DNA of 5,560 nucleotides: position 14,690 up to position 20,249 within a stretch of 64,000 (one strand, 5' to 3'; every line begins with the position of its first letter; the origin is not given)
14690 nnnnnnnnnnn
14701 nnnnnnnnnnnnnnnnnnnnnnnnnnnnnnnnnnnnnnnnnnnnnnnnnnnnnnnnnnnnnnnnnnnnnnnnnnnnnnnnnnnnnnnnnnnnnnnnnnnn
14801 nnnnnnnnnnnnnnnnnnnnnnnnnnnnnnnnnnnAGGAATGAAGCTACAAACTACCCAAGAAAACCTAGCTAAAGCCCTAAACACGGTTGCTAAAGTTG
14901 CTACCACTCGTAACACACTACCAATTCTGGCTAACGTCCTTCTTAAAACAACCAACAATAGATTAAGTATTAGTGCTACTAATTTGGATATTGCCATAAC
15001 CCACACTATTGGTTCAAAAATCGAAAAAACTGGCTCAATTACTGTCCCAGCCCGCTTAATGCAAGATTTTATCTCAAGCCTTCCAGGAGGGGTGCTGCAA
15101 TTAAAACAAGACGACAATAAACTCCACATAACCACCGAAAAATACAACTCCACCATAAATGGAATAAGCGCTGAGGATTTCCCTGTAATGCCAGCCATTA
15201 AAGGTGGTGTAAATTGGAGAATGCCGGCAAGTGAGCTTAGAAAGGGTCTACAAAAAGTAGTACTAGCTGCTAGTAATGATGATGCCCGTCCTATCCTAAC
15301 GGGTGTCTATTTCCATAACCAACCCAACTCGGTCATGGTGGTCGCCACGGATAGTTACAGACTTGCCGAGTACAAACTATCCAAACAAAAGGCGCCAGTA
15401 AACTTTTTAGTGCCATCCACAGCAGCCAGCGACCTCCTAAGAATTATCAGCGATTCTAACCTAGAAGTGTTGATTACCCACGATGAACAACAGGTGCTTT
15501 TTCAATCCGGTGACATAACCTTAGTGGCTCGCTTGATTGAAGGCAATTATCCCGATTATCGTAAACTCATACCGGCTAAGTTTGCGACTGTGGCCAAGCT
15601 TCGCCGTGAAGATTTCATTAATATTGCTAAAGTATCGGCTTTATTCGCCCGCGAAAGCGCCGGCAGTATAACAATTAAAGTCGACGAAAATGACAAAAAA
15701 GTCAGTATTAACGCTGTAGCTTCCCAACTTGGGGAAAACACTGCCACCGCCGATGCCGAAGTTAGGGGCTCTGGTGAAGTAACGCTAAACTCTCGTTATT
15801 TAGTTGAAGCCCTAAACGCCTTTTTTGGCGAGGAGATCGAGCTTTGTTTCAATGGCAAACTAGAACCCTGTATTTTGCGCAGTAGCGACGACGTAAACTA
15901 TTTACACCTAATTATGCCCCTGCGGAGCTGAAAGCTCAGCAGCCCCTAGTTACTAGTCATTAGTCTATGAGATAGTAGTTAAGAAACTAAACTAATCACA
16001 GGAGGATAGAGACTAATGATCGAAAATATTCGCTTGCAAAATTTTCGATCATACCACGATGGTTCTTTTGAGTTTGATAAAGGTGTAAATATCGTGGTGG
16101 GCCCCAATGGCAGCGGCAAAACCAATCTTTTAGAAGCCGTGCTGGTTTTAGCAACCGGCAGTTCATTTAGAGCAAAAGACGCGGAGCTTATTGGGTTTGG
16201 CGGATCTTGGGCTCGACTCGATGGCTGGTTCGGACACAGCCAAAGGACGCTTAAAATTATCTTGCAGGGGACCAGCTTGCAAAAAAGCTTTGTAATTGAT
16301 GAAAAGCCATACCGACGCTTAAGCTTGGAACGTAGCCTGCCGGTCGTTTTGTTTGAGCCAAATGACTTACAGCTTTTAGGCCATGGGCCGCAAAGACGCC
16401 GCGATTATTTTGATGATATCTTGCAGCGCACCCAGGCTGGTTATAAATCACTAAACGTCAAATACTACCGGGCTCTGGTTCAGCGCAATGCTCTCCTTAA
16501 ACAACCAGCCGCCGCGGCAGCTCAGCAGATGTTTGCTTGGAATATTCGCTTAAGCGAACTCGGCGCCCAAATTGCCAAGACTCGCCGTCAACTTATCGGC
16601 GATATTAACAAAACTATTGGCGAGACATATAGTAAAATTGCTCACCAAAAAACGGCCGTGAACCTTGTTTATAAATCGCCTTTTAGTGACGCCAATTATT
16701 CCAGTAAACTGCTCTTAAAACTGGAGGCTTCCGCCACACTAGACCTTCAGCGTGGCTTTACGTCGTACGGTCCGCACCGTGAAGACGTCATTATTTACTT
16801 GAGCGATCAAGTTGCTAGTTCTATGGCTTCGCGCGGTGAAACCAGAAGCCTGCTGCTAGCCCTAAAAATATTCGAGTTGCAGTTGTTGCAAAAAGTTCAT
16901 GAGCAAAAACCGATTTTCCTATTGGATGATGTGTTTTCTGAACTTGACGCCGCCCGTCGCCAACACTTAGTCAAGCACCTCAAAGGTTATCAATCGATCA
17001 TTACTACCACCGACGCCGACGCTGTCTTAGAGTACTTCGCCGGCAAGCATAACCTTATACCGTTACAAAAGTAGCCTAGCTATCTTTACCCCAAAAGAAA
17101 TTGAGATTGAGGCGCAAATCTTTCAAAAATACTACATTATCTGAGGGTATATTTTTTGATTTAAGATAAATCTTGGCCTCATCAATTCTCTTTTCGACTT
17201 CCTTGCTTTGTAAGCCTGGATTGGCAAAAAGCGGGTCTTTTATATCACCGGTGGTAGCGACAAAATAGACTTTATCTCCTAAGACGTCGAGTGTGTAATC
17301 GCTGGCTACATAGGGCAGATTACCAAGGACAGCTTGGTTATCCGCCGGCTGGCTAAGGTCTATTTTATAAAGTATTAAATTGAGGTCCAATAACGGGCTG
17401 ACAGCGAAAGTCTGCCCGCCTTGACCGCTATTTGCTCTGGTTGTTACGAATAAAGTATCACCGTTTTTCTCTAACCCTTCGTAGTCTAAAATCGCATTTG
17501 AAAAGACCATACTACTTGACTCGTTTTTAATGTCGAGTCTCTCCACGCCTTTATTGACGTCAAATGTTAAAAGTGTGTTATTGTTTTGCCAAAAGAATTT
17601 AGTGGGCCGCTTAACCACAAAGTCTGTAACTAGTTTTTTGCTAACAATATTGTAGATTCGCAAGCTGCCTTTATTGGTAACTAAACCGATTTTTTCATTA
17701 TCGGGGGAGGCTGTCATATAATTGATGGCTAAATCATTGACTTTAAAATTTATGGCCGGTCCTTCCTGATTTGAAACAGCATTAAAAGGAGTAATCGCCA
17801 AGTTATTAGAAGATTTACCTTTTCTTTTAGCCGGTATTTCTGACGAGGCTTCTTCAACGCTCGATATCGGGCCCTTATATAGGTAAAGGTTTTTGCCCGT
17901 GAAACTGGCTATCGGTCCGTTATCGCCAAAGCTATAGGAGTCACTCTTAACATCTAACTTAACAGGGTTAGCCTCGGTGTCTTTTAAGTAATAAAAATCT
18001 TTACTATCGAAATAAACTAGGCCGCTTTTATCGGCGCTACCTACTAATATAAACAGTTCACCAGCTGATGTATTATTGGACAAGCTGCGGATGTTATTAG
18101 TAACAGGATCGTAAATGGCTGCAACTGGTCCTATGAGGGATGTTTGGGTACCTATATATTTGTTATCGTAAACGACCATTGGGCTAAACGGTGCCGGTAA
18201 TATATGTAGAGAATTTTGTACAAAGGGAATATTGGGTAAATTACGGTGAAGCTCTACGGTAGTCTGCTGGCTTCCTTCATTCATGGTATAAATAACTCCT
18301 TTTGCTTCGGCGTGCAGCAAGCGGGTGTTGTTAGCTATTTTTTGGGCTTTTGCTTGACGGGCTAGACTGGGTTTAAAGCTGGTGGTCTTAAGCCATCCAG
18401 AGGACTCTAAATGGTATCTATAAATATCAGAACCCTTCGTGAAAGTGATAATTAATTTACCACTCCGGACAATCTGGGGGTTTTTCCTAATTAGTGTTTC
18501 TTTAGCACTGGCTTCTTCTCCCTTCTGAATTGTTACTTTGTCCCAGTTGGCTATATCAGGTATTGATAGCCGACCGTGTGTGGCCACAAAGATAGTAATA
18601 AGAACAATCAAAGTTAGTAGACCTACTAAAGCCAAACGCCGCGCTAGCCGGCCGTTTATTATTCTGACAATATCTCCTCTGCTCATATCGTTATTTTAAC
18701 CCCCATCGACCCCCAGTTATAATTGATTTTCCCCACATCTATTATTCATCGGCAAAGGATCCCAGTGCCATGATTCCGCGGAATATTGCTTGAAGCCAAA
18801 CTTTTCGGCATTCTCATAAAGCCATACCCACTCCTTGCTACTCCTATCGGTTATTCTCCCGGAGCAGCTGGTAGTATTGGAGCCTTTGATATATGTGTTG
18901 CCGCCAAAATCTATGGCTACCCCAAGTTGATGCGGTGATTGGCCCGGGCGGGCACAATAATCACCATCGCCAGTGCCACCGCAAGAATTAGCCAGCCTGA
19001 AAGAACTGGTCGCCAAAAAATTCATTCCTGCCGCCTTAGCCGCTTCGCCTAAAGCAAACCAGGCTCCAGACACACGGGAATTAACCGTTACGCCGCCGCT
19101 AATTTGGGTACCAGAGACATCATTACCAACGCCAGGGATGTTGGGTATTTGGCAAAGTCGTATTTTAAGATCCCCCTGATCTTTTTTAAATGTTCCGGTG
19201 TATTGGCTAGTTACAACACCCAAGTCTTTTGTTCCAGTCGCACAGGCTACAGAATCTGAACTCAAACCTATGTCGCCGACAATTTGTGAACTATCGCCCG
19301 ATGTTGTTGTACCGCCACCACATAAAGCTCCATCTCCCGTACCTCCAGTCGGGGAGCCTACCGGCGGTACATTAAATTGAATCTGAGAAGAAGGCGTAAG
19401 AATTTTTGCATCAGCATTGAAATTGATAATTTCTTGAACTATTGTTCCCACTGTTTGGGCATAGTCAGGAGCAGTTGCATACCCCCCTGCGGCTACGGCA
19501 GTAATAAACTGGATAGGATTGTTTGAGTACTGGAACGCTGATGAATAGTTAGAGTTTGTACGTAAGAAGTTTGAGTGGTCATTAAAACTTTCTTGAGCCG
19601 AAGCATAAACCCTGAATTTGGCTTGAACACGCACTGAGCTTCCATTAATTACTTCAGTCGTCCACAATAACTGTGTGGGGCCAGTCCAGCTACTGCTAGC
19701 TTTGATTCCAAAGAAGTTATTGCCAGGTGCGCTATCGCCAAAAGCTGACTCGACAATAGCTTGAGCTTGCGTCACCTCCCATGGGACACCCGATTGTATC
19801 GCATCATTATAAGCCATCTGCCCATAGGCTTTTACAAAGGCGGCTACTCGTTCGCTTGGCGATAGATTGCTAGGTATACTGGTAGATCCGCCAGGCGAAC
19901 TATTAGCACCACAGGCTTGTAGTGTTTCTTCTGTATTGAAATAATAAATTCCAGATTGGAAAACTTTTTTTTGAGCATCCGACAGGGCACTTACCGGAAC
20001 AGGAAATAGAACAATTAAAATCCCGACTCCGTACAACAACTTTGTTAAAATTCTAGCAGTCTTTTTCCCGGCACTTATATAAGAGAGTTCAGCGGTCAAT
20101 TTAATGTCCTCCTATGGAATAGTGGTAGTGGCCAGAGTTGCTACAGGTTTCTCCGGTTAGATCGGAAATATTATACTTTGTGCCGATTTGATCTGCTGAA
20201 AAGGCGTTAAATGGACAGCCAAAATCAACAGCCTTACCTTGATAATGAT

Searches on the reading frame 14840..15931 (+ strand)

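Call 86: search_protein_families(library=pfam, proteins=[window:14840-15931:+], max_evalue=0.001)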
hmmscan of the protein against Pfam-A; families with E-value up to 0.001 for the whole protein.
window:14840-15931:+ (363 aa): 3 families
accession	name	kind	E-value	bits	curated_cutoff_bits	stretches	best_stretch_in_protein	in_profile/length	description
PF00712.24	DNA_pol3_beta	-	1.5e-36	125.7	24.4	2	1-118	1-120/120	DNA polymerase III beta subunit, N-terminal domain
PF02767.21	DNA_pol3_beta_2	-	7.7e-30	104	27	2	129-239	3-116/116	DNA polymerase III beta subunit, central domain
PF02768.20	DNA_pol3_beta_3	-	5e-17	62.3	27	1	241-362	1-121/121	DNA polymerase III beta subunit, C-terminal domain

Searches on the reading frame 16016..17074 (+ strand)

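Call 86: search_protein_families(library=pfam, proteins=[window:16016-17074:+], max_evalue=0.001)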
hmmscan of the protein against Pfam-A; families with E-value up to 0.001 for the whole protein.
window:16016-17074:+ (352 aa): 6 families
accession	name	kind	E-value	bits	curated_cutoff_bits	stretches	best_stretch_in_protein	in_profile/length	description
PF02463.25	SMC_N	-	1.3e-22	80.8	40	1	1-335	1-200/220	RecF/RecN/SMC N terminal domain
PF13476.12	AAA_23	-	1.3e-15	59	27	1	5-71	2-68/201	AAA domain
PF13175.12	AAA_15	-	6.4e-12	46.2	32.1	1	1-49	1-50/374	AAA ATPase domain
PF13304.12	AAA_21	-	3.3e-07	31.1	27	1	24-322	1-286/304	AAA domain, putative AbiEii toxin, Type IV TA system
PF13555.12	AAA_29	-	2.1e-06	27.8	27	1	3-50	2-50/61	P-loop containing region of AAA domain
PF13514.12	AAA_27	-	0.00017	21.7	22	1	2-56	3-60/206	AAA domain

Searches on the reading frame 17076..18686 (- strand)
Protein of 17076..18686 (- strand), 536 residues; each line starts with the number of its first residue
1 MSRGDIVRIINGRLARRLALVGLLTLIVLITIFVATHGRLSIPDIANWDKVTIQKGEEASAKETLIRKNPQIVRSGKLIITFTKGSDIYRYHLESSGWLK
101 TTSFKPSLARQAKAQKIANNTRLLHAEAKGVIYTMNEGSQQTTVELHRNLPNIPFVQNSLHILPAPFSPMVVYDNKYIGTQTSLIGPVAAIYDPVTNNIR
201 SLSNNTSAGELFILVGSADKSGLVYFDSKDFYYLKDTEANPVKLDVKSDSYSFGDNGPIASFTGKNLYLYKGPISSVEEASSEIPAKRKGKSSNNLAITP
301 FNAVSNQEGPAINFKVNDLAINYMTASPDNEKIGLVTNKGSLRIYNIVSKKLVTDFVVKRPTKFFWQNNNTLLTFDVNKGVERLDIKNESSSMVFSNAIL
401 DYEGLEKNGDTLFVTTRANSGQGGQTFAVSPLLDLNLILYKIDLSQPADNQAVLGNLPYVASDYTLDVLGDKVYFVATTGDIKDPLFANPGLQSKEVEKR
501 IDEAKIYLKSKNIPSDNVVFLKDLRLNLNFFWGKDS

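Call 86: search_protein_families(library=pfam, proteins=[window:17076-18686:-], max_evalue=0.001)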
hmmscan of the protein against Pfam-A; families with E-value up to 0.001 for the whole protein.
window:17076-18686:- (536 aa): 1 family
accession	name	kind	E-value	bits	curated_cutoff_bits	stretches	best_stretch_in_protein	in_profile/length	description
PF16755.11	Beta-prop_NUP159_NUP214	-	0.00054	19.8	29.6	0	295-388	82-178/366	NUP159/214 beta propeller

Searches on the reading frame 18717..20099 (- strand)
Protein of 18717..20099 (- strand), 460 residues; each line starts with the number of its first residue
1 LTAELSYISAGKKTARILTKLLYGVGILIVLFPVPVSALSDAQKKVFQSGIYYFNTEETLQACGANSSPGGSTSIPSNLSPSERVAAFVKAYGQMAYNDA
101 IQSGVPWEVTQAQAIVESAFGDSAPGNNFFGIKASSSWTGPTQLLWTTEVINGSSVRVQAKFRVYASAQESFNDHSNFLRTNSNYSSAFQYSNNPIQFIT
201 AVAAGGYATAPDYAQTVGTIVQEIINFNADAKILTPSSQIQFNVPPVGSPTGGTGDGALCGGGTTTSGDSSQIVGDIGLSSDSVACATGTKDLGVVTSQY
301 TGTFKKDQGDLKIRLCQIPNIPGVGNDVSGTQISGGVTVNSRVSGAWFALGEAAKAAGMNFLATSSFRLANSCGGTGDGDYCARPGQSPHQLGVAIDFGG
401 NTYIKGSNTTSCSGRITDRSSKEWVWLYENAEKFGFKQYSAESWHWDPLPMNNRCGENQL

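Call 86: search_protein_families(library=pfam, proteins=[window:18717-20099:-], max_evalue=0.001)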
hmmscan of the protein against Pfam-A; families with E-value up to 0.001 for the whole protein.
window:18717-20099:- (460 aa): 2 families
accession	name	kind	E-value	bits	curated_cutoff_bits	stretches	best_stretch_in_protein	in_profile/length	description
PF01832.25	Glucosaminidase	-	5.4e-26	92.1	30.2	1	94-224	2-121/123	Mannosyl-glycoprotein endo-beta-N-acetylglucosaminidase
PF02557.22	VanY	-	2e-09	37.7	25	1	381-446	57-127/132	D-alanyl-D-alanine carboxypeptidase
